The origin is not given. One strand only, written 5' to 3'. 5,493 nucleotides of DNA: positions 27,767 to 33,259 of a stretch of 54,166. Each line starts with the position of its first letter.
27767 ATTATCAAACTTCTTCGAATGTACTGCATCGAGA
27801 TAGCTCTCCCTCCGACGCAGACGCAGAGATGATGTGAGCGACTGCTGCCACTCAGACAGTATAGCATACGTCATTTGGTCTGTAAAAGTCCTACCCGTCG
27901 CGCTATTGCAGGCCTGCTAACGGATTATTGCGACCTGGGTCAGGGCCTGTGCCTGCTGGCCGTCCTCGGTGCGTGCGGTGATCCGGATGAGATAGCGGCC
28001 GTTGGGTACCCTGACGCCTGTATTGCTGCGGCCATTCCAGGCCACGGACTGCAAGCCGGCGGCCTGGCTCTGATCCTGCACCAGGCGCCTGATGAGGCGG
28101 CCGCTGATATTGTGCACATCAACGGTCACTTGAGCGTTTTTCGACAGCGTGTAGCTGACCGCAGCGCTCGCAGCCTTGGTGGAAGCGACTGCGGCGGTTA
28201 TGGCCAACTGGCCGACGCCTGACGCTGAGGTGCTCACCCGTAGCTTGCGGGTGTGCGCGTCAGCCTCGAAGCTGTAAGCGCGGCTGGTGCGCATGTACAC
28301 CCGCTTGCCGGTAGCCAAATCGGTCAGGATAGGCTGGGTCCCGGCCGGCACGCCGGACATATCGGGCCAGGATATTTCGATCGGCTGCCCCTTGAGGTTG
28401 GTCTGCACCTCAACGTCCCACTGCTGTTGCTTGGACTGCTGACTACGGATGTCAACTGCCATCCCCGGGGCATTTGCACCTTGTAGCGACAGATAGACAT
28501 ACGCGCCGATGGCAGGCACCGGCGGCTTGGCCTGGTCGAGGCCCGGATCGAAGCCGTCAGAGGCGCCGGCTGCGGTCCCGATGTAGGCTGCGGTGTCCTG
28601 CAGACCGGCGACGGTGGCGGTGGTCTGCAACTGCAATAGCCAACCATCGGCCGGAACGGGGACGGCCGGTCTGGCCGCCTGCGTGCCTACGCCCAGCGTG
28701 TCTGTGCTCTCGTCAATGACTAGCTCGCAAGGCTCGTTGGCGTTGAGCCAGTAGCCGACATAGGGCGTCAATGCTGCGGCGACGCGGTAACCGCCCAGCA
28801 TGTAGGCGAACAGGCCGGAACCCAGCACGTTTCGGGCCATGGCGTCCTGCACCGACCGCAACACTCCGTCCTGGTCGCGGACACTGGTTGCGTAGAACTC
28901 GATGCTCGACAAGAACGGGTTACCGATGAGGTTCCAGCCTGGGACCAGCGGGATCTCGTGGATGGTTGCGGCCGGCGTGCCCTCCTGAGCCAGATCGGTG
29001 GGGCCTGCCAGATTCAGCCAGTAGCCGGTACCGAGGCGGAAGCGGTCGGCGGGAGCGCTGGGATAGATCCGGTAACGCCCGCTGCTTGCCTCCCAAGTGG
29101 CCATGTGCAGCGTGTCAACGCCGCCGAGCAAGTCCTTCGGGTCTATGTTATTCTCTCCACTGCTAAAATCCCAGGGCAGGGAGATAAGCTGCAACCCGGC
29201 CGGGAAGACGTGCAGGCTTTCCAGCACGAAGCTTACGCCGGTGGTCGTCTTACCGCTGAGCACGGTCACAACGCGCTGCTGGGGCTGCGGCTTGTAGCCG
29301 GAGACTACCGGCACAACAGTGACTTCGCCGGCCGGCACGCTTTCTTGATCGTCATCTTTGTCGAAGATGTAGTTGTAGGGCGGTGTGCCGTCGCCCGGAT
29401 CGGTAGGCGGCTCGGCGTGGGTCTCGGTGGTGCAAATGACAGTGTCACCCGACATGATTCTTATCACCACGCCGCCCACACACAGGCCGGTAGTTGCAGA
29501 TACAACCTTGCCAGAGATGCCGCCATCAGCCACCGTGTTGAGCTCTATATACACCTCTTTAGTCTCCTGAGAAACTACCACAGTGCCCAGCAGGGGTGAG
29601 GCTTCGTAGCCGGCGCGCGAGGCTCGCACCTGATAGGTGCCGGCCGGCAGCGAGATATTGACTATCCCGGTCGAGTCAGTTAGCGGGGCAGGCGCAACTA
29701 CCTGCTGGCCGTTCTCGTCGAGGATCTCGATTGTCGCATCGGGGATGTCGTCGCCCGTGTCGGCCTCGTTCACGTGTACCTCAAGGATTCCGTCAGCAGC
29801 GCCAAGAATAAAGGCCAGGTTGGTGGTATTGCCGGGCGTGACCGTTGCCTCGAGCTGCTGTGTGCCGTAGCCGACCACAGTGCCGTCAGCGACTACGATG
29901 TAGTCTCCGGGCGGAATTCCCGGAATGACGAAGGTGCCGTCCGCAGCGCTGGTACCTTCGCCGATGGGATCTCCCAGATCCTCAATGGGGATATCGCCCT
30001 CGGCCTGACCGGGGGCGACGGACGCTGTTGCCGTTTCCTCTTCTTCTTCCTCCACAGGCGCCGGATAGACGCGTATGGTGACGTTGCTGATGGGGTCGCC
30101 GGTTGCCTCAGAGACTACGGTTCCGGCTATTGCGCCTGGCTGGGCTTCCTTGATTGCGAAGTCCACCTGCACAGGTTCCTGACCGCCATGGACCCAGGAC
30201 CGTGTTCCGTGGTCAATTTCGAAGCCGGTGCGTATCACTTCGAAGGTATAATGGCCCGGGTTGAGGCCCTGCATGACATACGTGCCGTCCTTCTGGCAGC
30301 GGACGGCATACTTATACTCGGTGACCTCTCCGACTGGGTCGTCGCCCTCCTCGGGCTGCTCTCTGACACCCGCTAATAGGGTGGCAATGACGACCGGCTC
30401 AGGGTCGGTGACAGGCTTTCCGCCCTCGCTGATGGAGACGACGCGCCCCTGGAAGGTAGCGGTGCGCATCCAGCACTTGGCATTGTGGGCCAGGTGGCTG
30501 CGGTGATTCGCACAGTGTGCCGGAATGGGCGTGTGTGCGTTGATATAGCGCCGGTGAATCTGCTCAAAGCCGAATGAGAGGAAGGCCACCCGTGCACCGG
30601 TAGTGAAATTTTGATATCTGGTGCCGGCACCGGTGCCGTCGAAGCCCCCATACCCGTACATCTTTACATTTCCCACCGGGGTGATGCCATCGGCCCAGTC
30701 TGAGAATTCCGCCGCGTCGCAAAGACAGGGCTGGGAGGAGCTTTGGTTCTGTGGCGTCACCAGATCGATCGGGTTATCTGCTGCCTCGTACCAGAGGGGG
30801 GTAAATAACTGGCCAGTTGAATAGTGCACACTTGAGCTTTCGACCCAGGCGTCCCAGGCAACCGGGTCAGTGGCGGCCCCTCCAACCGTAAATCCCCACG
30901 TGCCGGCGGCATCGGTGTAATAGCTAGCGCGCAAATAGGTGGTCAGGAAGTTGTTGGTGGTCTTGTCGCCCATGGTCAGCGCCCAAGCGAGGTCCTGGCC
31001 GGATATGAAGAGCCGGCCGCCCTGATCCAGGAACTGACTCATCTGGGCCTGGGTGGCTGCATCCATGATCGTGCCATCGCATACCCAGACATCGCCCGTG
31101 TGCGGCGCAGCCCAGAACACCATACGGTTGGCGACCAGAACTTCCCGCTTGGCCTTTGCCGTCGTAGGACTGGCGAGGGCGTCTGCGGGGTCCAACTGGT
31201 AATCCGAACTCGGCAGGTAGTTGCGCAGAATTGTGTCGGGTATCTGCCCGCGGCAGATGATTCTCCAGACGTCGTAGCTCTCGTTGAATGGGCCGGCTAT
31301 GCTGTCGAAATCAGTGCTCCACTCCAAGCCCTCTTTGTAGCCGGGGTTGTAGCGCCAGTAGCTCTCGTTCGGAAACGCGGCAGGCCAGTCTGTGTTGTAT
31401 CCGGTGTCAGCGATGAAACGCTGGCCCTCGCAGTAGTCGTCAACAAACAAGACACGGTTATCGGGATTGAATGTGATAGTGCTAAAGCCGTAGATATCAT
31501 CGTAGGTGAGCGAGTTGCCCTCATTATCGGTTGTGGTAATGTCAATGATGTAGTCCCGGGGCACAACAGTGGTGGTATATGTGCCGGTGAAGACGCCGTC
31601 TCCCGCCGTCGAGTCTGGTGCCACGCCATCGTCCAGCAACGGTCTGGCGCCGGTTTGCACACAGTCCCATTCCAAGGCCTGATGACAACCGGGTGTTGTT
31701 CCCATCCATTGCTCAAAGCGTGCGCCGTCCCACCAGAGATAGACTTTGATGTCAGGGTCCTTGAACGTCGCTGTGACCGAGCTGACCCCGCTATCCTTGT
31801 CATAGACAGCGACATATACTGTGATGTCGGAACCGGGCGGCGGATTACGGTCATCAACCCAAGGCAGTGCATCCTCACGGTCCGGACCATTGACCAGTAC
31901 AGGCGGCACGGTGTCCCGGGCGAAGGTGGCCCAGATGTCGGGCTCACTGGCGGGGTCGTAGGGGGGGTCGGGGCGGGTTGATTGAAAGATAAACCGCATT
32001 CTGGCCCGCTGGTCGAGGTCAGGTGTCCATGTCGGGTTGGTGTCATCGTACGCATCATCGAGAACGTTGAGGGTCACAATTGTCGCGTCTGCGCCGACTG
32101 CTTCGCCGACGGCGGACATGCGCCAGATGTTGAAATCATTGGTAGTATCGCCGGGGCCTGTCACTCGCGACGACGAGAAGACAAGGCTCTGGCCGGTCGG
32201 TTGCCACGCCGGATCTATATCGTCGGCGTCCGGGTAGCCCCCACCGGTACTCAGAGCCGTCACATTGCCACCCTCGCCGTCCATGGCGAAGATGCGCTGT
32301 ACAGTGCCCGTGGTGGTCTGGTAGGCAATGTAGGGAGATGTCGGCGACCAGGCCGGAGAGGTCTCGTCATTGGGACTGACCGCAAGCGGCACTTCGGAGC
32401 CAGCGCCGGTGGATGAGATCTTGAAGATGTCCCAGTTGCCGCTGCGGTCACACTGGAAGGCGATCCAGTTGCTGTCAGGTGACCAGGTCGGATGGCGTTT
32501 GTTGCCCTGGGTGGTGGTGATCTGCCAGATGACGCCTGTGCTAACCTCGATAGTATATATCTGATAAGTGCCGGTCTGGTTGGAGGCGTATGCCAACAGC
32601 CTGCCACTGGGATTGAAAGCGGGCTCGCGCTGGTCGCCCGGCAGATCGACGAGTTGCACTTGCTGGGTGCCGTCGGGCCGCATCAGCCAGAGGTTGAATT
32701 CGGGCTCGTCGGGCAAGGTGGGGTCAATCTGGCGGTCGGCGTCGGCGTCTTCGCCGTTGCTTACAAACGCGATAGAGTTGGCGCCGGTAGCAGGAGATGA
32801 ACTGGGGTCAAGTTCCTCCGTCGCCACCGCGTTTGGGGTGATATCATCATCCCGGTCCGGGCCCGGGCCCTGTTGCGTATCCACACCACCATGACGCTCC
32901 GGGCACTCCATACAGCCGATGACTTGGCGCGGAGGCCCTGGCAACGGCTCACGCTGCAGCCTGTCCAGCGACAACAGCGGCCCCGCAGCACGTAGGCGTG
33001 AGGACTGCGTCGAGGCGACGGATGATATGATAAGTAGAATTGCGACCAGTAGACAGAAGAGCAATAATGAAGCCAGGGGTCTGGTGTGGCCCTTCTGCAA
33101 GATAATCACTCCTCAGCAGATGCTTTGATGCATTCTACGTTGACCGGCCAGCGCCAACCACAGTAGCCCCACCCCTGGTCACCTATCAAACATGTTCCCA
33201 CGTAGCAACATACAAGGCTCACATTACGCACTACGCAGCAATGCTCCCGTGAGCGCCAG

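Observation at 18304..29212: Three otherwise unrelated giant proteins share a ~430-470-aa four-part C-terminal cassette ending in a FlgD-Ig-like domain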

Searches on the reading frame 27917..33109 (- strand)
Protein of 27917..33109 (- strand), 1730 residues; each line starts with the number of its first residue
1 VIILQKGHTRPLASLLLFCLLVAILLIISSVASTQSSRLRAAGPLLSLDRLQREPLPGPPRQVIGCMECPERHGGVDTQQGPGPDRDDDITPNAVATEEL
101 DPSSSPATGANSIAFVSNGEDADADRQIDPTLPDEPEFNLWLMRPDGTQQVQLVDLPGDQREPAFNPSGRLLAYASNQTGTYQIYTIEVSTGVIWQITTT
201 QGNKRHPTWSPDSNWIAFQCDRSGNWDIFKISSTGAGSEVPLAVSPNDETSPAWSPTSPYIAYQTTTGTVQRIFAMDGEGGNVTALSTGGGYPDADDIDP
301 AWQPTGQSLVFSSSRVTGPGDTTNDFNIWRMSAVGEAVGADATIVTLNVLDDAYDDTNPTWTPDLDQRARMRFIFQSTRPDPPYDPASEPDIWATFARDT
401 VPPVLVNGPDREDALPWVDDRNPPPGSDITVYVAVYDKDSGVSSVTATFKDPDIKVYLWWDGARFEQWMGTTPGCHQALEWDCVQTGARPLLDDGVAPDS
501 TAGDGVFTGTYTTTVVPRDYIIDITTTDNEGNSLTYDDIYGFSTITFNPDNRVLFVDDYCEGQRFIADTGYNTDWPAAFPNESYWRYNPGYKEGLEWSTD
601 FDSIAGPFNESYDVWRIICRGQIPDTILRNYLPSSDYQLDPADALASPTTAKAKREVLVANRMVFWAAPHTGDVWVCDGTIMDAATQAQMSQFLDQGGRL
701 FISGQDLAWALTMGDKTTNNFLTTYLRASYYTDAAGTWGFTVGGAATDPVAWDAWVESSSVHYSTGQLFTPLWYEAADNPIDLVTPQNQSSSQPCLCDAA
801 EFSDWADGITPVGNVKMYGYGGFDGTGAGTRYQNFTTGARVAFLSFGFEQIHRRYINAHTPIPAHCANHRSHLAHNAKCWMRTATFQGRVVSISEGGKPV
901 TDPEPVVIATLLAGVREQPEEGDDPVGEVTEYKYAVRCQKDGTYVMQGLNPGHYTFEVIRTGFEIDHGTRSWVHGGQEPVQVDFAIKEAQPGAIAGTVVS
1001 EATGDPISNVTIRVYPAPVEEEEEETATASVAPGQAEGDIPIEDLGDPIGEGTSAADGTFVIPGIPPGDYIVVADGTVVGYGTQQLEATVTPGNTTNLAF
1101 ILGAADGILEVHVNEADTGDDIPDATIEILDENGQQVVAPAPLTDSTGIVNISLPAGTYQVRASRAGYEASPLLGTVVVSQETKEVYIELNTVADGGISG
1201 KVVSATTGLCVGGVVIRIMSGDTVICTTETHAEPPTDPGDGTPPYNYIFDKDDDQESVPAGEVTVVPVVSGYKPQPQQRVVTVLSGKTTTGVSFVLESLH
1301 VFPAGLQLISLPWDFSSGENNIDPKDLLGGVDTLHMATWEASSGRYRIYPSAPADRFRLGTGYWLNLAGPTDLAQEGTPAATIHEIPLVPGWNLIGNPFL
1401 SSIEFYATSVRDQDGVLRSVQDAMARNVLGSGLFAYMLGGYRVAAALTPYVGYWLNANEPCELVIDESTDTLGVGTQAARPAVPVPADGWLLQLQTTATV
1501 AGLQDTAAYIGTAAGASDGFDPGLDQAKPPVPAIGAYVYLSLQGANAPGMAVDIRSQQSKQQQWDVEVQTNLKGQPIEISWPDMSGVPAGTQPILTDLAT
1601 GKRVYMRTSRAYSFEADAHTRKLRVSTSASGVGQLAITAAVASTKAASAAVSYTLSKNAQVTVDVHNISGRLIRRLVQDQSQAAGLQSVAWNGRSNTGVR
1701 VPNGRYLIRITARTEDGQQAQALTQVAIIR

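Call 6: search_protein_families(library=pfam, proteins=[window:27917-33109:-], max_evalue=0.1)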
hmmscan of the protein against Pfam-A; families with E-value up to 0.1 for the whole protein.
window:27917-33109:- (1730 aa): 14 families
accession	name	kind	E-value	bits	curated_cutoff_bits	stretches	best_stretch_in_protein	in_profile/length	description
PF07676.18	PD40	-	9.3e-21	73.7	20.9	2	196-229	3-37/38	WD40-like Beta Propeller Repeat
PF13620.12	CarboxypepD_reg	-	2.1e-20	73.3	32.3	3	1112-1190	5-81/82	Carboxypeptidase regulatory-like domain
PF13860.13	FlgD_ig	-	1.3e-13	51.2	27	1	1643-1715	6-78/79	FlgD Ig-like domain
PF17802.7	SpaA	-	3.3e-11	43.6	23.1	1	1113-1190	7-87/91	Prealbumin-like fold domain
PF13715.12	CarbopepD_reg_2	-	1.4e-08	35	32.2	1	1053-1106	29-80/88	CarboxypepD_reg-like domain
PF09430.16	EMC7_beta-sandw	-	7.7e-05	23.3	26.6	0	931-963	18-50/122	ER membrane protein complex subunit 7, beta-sandwich domain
PF11974.14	bMG3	-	0.00088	19.6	34.9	1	1096-1155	2-59/103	Bacterial alpha-2-macroglobulin MG3 domain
PF22369.2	GLMA_2nd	-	0.0042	17.2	27.7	1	674-704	52-82/138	GLMA-like, second domain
PF25174.1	Beta-prop_THOC3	-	0.0093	15.4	305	1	164-263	178-271/272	THOC3 beta-propeller domain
PF22627.1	AglB_core-like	-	0.026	15.3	27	0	412-470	5-61/111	AglB core domain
PF14686.12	fn3_3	-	0.041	14.1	24.4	0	1056-1098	33-75/75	Polysaccharide lyase family 4, domain II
PF14900.11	DUF4493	-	0.056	13.7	27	0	1114-1170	20-77/226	Domain of unknown function (DUF4493)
PF00930.27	DPPIV_N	-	0.059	12.5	22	0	180-221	21-62/354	Dipeptidyl peptidase IV (DPP IV) N-terminal region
PF20608.4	Phage_tube_C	-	0.06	14.1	24.1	0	1129-1170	28-71/82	Phage tail tube protein C-terminal domain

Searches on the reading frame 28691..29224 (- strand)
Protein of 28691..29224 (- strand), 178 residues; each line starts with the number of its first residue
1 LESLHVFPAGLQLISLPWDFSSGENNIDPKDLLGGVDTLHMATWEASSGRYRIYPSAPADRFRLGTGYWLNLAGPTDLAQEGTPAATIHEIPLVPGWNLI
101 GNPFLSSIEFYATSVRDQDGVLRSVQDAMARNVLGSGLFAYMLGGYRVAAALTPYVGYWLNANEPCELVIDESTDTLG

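Call 52: predict_structure(alignment_id=A4)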
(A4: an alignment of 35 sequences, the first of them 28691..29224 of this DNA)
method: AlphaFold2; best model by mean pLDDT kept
length: 178 residues; sequences in the alignment: 35
mean_pLDDT: 95.8   pTM: 0.90
mean pLDDT of the five models: 95.8, 95.5, 95.4, 95.2, 94.9
residues with pLDDT >= 90: 165; 70-90: 9; 50-70: 3; < 50: 1
segments of 3 or more residues with pLDDT < 50: none
pLDDT, mean of each block of 10 residues (from residue 1): 93 98 93 92 97 98 98 96 97 98 97 98 98 97 96 98 98 76
secondary structure, 60 per line:
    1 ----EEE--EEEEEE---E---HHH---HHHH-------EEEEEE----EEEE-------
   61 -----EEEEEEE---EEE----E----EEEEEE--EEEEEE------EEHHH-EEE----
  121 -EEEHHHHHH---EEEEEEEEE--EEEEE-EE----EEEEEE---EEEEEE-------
elements in order: E5-7 E10-15 H29-32 E40-45 E50-53 E66-72 E76-78 E88-93 E96-101 E114-116 E122-124 H125-130 E134-142 E145-149 E157-162 E166-171

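Call 54: fold_search(model_id=the predicted structure, library=pdb)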
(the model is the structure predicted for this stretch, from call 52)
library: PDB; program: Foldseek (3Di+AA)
matches with E <= 10: 691; with E <= 0.001: 0
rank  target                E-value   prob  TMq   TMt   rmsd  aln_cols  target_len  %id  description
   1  4qd2_F                1.4e-01  0.09  0.19  0.16  14.4       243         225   12  Molecular basis for disruption of E-cadherin adhesion by botulinum neurotoxin A complex (released 2014-06-25)
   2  4lo7_E                2.5e-01  0.10  0.21  0.18  12.6       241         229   11  HA70(D3)-HA17-HA33 (released 2013-10-30)
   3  2vvf_A                2.9e-01  0.07  0.19  0.13  16.7       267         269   10  Crystal structure of the major capsid protein P2 from Bacteriophage PM2 (released 2008-09-16)
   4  4lo7_A                3.0e-01  0.09  0.21  0.18  12.4       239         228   11  HA70(D3)-HA17-HA33 (released 2013-10-30)
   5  4lo8_A                3.0e-01  0.09  0.21  0.18  13.0       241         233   10  HA70(D3)-HA17 (released 2013-10-30)
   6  3s0m                  3.2e-01  0.08  0.19  0.11  18.1       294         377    8  A Structural Element that Modulates Proton-Coupled Electron Transfer in Oxalate Decarboxylase (released 2012-04-25)
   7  7ye3_D                3.2e-01  0.02  0.13  0.10  16.5       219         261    9  Crystal structure of Lactobacillus rhamnosus 4-deoxy-L-threo-5-hexosulose-uronate ketol-isomerase KduI complexed with  (released 2023-07-05)
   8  2i45_A                4.0e-01  0.13  0.15  0.24  12.7        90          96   13  Crystal structure of protein NMB1881 from Neisseria meningitidis (released 2006-09-19)
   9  9qj4_B                4.0e-01  0.02  0.10  0.07  21.7       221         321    8  Structure of the Complement classical and lectin pathway proconvertase, C4b2 (released 2025-12-24)
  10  9ug5_B                4.2e-01  0.08  0.22  0.09  12.7       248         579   12  Crystal structure of HA3 from Clostridium botulinum type B with alpha2,3-sialyllactose (released 2025-11-05)
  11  4qd2_A                4.2e-01  0.06  0.19  0.17  13.9       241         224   11  Molecular basis for disruption of E-cadherin adhesion by botulinum neurotoxin A complex (released 2014-06-25)
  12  4lo4_B                4.2e-01  0.04  0.17  0.09  14.5       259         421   10  Apo HA-70 (released 2013-10-30)
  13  2pyt_A                4.4e-01  0.10  0.19  0.24  13.8       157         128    8  Crystal structure of a putative ethanolamine utilization protein q (eutq, stm2468) from salmonella typhimurium lt2 at  (released 2007-05-29)
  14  2zs6_B                4.4e-01  0.04  0.15  0.09  15.6       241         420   11  HA3 subcomponent of botulinum type C progenitor toxin (released 2008-09-16)
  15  7eyl_A                4.7e-01  0.16  0.21  0.34  10.8       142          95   11  Crystal structure of Salmonella enterica ppnP (released 2022-02-09)
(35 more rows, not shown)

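Call 56: fold_search(model_id=the predicted structure, library=viral)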
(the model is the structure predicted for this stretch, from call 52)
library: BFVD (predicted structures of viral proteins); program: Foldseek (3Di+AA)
matches with E <= 10: 609; with E <= 0.001: 1
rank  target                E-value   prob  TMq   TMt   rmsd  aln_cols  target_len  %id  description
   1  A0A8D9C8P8            1.3e-04  1.00  0.59  0.20   6.5       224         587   12  Putative hemin binding protein [uncultured marine phage]
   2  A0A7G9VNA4            1.0e-02  0.66  0.25  0.12  15.3       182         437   13  Uncharacterized protein [Rheinheimera phage vB_RspM_barba_12-8F]
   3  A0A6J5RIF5            2.2e-02  0.11  0.15  0.14  15.8       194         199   13  Uncharacterized protein [uncultured Caudovirales phage]
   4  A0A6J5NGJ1            6.4e-02  0.18  0.22  0.15  18.5       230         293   14  Uncharacterized protein [uncultured Caudovirales phage]
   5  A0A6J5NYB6            7.5e-02  0.07  0.16  0.13  14.3       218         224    9  Uncharacterized protein [uncultured Caudovirales phage]
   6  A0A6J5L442            8.3e-02  0.16  0.21  0.18  16.0       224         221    9  Uncharacterized protein [uncultured Caudovirales phage]
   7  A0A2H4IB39            8.3e-02  0.10  0.19  0.13  15.6       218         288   10  Uncharacterized protein [Erwinia phage vB_EamM_Y3]
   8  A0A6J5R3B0            1.0e-01  0.07  0.14  0.09  16.6       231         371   10  Uncharacterized protein [uncultured Caudovirales phage]
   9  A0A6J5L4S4            1.2e-01  0.13  0.19  0.19  16.6       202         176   10  Uncharacterized protein [uncultured Caudovirales phage]
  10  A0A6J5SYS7            1.8e-01  0.03  0.11  0.08  14.6       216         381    7  Uncharacterized protein [uncultured Caudovirales phage]
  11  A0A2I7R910            2.1e-01  0.04  0.11  0.05  16.4       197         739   12  (no name in the UniProt tables at hand)
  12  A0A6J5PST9            2.3e-01  0.06  0.18  0.11  17.0       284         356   10  Uncharacterized protein [uncultured Caudovirales phage]
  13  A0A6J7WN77            2.4e-01  0.02  0.11  0.05  16.3       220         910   13  Uncharacterized protein [uncultured Caudovirales phage]
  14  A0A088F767            2.8e-01  0.06  0.17  0.06  17.9       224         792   10  (no name in the UniProt tables at hand)
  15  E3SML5                3.0e-01  0.14  0.22  0.17  15.4       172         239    6  Uncharacterized protein [Prochlorococcus phage P-HM1]
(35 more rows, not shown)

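Call 75: find_homologous_proteins(query=A4, max_evalue=0.00001)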
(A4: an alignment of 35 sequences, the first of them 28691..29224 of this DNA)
Query A4 (35 sequences) (178 aa, profile of the alignment): 124 proteins with E <= 0.00001 among 8000 candidates; the best 120 are listed.
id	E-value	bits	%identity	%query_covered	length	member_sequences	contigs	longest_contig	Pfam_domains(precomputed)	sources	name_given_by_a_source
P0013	3.7e-34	136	43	99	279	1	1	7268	-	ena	-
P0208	4.0e-29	119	27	93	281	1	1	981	-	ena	-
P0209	1.4e-27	114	31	71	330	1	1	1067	-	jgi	jgi:hypothetical protein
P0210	1.9e-27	114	27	72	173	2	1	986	-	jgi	jgi:hypothetical protein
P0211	1.4e-24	105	29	98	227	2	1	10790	-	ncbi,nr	ncbi:MAG: hypothetical protein NTV14_09975, partial [Coprothermobacterota bacterium]|nr:hypothetical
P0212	2.3e-24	104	29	61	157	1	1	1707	-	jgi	jgi:hypothetical protein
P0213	2.4e-19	88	33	62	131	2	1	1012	-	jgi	jgi:hypothetical protein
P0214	8.2e-18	83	30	61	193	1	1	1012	-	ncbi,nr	ncbi:MAG: hypothetical protein KAG66_19830, partial [Methylococcales bacterium]|nr:hypothetical prot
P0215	1.8e-17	82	37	46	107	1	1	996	-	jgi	jgi:hypothetical protein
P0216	3.0e-16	78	23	91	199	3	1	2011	-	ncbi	ncbi:hypothetical protein DSECCO2_663400 [anaerobic digester metagenome]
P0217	6.3e-16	77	32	64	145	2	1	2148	-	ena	-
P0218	9.6e-16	76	30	39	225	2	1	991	-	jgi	-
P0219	1.8e-15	75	31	89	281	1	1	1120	PF17210.10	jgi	jgi:hypothetical protein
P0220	3.0e-15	74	25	66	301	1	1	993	PF18962.8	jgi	-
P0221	7.8e-15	73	26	59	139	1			-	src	-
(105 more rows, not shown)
